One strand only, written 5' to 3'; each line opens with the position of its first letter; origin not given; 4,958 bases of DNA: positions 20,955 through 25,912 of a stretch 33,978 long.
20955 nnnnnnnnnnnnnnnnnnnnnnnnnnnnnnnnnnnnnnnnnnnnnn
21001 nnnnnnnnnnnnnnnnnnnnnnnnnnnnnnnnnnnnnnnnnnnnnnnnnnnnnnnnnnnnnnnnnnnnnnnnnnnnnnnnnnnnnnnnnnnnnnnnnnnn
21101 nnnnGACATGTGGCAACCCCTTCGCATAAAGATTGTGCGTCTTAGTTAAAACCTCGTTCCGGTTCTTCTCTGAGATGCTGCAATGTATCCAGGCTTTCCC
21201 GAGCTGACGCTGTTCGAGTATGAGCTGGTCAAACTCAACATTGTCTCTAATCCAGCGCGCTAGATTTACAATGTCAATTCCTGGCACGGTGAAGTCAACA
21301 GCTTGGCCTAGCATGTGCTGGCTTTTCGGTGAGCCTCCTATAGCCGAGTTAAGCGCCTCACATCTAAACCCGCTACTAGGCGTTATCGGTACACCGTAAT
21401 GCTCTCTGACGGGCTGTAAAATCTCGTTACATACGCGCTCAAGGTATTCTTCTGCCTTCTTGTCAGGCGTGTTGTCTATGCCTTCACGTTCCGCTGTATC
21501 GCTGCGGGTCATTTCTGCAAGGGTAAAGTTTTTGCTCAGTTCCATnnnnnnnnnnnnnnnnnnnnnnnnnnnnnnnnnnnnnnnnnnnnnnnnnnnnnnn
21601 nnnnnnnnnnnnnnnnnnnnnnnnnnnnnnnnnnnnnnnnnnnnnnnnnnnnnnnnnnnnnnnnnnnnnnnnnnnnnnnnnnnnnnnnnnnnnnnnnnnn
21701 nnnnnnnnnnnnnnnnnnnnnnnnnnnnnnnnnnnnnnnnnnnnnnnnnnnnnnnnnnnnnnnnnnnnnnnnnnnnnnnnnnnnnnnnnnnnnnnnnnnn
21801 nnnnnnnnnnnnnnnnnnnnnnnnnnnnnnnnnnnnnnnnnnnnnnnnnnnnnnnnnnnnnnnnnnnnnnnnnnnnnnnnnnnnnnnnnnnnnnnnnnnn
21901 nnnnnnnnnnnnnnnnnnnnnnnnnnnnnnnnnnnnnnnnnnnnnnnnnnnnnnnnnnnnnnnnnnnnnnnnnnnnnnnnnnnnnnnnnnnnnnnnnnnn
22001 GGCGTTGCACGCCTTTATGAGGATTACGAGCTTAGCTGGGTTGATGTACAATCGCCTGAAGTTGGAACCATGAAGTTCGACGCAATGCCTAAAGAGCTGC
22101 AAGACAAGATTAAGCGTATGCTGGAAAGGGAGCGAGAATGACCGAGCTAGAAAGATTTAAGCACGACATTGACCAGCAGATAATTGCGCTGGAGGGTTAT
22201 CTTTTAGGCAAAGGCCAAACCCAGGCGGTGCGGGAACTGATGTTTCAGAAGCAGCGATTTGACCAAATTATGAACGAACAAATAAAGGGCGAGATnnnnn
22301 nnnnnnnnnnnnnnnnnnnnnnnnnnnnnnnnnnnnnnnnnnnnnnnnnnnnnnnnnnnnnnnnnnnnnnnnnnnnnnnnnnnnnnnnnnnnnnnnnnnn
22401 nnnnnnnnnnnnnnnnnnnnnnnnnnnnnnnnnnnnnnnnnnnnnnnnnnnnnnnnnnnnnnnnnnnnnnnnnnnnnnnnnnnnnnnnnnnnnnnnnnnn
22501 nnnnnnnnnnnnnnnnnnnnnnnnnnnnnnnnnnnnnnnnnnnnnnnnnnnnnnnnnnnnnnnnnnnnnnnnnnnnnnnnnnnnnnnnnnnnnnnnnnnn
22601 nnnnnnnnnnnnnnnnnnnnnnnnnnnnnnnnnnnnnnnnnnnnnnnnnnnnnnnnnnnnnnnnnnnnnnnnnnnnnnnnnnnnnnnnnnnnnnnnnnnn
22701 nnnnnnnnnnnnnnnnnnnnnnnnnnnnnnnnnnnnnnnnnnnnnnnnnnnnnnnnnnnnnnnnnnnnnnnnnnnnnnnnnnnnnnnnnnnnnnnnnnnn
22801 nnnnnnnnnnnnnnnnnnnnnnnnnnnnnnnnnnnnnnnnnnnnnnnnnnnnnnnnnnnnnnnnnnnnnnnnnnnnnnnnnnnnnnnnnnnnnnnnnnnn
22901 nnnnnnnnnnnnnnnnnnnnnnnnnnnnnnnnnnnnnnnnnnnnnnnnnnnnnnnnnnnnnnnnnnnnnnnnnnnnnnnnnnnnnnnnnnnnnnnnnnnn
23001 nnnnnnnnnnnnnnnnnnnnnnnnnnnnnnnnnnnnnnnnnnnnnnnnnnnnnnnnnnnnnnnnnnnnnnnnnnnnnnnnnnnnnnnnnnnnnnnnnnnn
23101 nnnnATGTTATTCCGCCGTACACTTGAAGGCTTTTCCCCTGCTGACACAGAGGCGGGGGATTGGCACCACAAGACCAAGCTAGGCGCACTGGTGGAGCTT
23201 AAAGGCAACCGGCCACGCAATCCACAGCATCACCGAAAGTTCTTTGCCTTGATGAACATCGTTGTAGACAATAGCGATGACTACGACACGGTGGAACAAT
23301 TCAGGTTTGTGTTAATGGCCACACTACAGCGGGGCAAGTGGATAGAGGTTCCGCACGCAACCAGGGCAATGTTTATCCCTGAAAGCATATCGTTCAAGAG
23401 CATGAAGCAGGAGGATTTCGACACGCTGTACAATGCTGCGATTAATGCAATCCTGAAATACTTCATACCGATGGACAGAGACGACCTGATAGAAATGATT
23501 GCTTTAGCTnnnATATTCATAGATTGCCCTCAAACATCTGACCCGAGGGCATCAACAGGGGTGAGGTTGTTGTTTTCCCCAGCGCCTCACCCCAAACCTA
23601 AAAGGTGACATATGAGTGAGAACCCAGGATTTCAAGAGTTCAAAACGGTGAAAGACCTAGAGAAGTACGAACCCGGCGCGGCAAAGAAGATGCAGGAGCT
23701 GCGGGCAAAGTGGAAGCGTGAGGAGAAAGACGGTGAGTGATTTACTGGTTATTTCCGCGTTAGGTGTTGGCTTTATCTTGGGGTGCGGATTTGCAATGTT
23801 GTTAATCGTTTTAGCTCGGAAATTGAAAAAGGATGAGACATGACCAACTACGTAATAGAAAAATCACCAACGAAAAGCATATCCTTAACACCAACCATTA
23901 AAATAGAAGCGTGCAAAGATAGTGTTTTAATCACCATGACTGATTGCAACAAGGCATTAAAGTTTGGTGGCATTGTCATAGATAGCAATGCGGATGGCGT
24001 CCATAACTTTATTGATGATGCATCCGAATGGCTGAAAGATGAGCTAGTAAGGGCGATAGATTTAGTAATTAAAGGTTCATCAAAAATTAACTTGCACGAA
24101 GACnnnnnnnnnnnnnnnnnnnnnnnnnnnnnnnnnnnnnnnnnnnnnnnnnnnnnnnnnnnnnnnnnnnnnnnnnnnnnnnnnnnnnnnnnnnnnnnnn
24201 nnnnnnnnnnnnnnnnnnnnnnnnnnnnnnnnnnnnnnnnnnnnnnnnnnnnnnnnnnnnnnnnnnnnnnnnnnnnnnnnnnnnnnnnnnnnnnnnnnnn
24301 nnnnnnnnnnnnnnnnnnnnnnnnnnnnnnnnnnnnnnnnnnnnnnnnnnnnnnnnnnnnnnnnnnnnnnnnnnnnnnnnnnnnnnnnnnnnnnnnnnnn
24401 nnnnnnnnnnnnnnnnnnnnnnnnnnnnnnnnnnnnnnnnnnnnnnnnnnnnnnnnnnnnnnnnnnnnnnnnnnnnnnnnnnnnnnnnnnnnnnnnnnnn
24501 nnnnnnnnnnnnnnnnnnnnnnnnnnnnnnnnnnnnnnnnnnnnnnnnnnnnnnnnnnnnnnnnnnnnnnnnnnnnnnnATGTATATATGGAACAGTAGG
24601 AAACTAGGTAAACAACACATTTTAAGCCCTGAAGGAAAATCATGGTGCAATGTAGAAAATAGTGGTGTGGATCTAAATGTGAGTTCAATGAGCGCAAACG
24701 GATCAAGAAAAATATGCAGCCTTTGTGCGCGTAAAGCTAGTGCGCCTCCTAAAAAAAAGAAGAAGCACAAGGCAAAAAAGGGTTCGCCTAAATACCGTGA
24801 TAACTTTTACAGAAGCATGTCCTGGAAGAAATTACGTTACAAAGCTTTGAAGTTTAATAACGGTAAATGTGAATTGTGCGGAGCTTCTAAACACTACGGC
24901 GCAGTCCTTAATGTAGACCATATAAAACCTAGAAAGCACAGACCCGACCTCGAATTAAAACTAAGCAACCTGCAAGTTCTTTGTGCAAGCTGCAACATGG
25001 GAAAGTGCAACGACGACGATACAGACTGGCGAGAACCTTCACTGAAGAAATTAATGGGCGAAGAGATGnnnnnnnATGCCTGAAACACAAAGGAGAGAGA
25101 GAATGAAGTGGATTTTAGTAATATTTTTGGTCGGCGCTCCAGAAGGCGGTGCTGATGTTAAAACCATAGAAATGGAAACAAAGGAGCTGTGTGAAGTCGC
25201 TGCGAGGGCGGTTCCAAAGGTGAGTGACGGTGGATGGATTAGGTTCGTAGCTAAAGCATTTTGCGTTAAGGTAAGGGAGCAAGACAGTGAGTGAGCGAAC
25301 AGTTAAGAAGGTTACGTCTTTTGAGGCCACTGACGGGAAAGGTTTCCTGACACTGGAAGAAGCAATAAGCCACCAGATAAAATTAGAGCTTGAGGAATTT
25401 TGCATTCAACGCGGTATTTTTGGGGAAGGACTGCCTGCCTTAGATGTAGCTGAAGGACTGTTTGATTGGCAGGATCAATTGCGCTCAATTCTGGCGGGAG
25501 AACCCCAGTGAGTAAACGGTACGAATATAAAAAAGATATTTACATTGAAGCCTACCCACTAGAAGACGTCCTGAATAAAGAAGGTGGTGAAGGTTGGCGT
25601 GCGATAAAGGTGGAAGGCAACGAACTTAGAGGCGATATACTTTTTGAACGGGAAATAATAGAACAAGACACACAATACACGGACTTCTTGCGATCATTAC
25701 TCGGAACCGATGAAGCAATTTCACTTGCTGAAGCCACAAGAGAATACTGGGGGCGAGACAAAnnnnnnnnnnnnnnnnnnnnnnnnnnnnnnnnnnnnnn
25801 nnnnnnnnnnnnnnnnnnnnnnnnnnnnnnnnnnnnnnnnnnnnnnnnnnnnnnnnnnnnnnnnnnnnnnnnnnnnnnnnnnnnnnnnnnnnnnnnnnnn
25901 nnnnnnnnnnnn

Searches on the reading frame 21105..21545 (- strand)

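Call 59: search_protein_families(library=phrogs, proteins=[window:21105-21545:-], max_evalue=0.001)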
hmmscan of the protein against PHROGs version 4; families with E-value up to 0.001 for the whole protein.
window:21105-21545:- (147 aa): 3 families
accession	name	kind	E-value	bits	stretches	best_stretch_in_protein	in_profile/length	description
phrog_894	-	lysis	6.1e-40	138.4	1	1-143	44-184/389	endolysin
phrog_17373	-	other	2.3e-06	28.5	1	42-88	44-90/224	peptidase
phrog_28234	-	lysis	6.7e-05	23.1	1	43-105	278-344/372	endolysin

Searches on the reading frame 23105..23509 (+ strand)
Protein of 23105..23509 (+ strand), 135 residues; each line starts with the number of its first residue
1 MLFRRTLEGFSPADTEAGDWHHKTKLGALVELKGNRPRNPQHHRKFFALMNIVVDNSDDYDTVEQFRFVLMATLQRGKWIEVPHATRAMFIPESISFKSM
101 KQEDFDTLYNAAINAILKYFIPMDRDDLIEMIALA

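Call 14: search_protein_families(library=pfam, proteins=[window:23105-23509:+], max_evalue=0.01)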
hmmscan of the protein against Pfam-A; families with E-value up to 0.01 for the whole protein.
window:23105-23509:+ (135 aa): 1 family
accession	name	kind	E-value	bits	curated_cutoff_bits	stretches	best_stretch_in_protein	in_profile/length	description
PF07105.16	DUF1367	-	7.5e-12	45.8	25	2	12-52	16-56/198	Protein of unknown function (DUF1367)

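Call 58: search_protein_families(library=phrogs, proteins=[window:23105-23509:+], max_evalue=0.001)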
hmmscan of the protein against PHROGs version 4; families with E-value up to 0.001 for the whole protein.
window:23105-23509:+ (135 aa): 1 family
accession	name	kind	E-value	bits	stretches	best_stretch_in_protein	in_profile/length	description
phrog_319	-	DNA, RNA and nucleotide metabolism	1.3e-22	81.2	1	9-125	13-141/159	NinB/ Orf homologous recombination mediator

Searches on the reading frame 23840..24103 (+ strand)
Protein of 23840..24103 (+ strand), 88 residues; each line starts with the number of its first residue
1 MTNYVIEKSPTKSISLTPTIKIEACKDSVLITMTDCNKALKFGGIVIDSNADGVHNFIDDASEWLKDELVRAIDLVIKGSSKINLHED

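Call 13: find_related_loci(query=window:23840-24103:+, collection=viral_contigs, flank=3000)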
Query window:23840-24103:+ (88 aa) in viral_contigs; peptide patterns used: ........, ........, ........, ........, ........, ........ (x = any residue, [..] = any of these).
7 stretches matched a pattern, but none encodes a relative of the query by tblastn (E <= 1e-3).

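Call 14: search_protein_families(library=pfam, proteins=[window:23840-24103:+], max_evalue=0.01)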
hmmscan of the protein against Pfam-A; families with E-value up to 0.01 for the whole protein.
window:23840-24103:+ (88 aa): 0 families

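Call 58: search_protein_families(library=phrogs, proteins=[window:23840-24103:+], max_evalue=0.001)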
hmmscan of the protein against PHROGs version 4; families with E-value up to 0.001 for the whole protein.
window:23840-24103:+ (88 aa): 0 families

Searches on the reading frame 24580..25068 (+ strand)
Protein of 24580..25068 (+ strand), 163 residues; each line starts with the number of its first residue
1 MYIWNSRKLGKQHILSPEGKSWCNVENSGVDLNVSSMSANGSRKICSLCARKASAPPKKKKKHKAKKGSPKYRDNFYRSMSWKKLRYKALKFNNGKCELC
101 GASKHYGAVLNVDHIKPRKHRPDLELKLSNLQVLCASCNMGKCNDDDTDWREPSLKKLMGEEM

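Call 12: find_related_loci(query=window:24580-25068:+, collection=viral_contigs, flank=3000)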
Query window:24580-25068:+ (163 aa) in viral_contigs; peptide patterns used: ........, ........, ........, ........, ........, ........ (x = any residue, [..] = any of these).
38 stretches matched a pattern; 8 encode a relative of the query (tblastn E <= 1e-3); 8 distinct loci.
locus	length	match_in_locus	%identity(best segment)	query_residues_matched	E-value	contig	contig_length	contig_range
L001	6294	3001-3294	49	51-151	1e-28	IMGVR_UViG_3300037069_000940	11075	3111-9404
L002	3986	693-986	48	50-151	2e-28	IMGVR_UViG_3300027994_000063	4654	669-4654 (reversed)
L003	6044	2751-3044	48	50-151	2e-28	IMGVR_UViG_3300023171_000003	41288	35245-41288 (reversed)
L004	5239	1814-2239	37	1-151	9e-24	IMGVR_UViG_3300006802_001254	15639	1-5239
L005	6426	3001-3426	37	1-151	1e-23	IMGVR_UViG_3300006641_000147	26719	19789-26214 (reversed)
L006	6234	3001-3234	51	74-151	2e-23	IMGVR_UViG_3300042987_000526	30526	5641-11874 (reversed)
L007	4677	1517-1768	51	67-151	2e-23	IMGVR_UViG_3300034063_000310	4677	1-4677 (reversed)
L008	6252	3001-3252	51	67-151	2e-23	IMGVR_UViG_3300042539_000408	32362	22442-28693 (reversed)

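Call 14: search_protein_families(library=pfam, proteins=[window:24580-25068:+], max_evalue=0.01)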
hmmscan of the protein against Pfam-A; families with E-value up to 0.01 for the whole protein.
window:24580-25068:+ (163 aa): 1 family
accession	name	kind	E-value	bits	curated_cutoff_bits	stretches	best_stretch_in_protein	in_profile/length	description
PF01844.29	HNH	-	5.7e-09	36.4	21.4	1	97-142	1-44/47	HNH endonuclease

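Call 58: search_protein_families(library=phrogs, proteins=[window:24580-25068:+], max_evalue=0.001)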
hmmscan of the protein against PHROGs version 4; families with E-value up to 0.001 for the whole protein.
window:24580-25068:+ (163 aa): 26 families (the best 25 are shown)
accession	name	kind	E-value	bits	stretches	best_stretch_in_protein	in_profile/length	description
phrog_144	-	DNA, RNA and nucleotide metabolism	9.1e-21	75.3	1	46-152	25-142/175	HNH endonuclease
phrog_589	-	DNA, RNA and nucleotide metabolism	6.7e-17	62.8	1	48-144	54-140/179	HNH endonuclease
phrog_119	-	DNA, RNA and nucleotide metabolism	3.2e-16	60.2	1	59-146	168-258/443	HNH endonuclease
phrog_5956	-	DNA, RNA and nucleotide metabolism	9.6e-16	58.7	1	73-146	38-111/138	HNH endonuclease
phrog_4581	-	head and packaging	2.4e-13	51.2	1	65-146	37-112/395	terminase small subunit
phrog_1035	-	DNA, RNA and nucleotide metabolism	5e-09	37.4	1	12-156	55-224/271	endonuclease VII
phrog_2323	-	DNA, RNA and nucleotide metabolism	6.3e-09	36.8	1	61-140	3-81/113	HNH endonuclease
phrog_1271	-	DNA, RNA and nucleotide metabolism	1.1e-08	35.9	1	24-152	197-325/361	HNH endonuclease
phrog_16986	-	unknown function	1.1e-08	35.9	1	77-144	3-67/248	-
phrog_338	-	DNA, RNA and nucleotide metabolism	1.6e-08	35.3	1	17-149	134-266/340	HNH endonuclease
phrog_333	-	DNA, RNA and nucleotide metabolism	2.1e-08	35.4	1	80-148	19-84/138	HNH endonuclease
phrog_2214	-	DNA, RNA and nucleotide metabolism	4e-08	33.8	1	79-152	178-246/429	HNH endonuclease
phrog_16726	-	DNA, RNA and nucleotide metabolism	2.3e-07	31.8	1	80-145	79-143/308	HNH endonuclease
phrog_2255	-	DNA, RNA and nucleotide metabolism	2.5e-07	31.4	1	38-142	48-168/211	HNH endonuclease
phrog_16016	-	DNA, RNA and nucleotide metabolism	5e-07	30.3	1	71-147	24-102/252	HNH endonuclease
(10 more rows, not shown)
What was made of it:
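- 24540..25078 (+): Inserted free-standing HNH endonuclease cassette. The ORF is 24580-25071 and the right repeat copy is 25068-25078. The ORF matches Pfam HNH at 5.7e-9 and phrog_144 at 9e-21 (calls 14, 58).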

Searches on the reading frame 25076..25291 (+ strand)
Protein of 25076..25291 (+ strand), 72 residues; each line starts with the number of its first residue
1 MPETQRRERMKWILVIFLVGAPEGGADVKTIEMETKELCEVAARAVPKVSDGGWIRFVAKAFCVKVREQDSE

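Call 14: search_protein_families(library=pfam, proteins=[window:25076-25291:+], max_evalue=0.01)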
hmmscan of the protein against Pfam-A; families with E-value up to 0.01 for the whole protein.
window:25076-25291:+ (72 aa): 0 families

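Call 58: search_protein_families(library=phrogs, proteins=[window:25103-25291:+], max_evalue=0.001)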
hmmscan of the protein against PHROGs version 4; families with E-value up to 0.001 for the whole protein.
window:25103-25291:+ (63 aa): 2 families
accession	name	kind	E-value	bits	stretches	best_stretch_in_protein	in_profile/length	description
phrog_5579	-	unknown function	1.2e-05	26.2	1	1-56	2-51/52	-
phrog_3766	-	unknown function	8.8e-05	23.6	1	1-57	1-60/66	-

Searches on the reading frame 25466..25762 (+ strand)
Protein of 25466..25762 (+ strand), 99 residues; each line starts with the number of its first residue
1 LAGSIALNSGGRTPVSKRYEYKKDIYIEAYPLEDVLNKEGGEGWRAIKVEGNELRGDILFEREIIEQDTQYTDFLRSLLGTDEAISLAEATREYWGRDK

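Call 14: search_protein_families(library=pfam, proteins=[window:25466-25762:+], max_evalue=0.01)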
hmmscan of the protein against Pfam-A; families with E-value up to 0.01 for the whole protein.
window:25466-25762:+ (99 aa): 1 family
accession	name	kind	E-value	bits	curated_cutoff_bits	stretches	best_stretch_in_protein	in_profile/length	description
PF13783.11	DUF4177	-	0.0058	17.3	25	0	27-50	18-44/65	Domain of unknown function (DUF4177)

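Call 58: search_protein_families(library=phrogs, proteins=[window:25466-25762:+], max_evalue=0.001)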
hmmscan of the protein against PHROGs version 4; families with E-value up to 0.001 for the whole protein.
window:25466-25762:+ (99 aa): 1 family
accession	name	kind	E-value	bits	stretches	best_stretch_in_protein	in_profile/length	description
phrog_19057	-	unknown function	0.00047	20.9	1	17-85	2-67/104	-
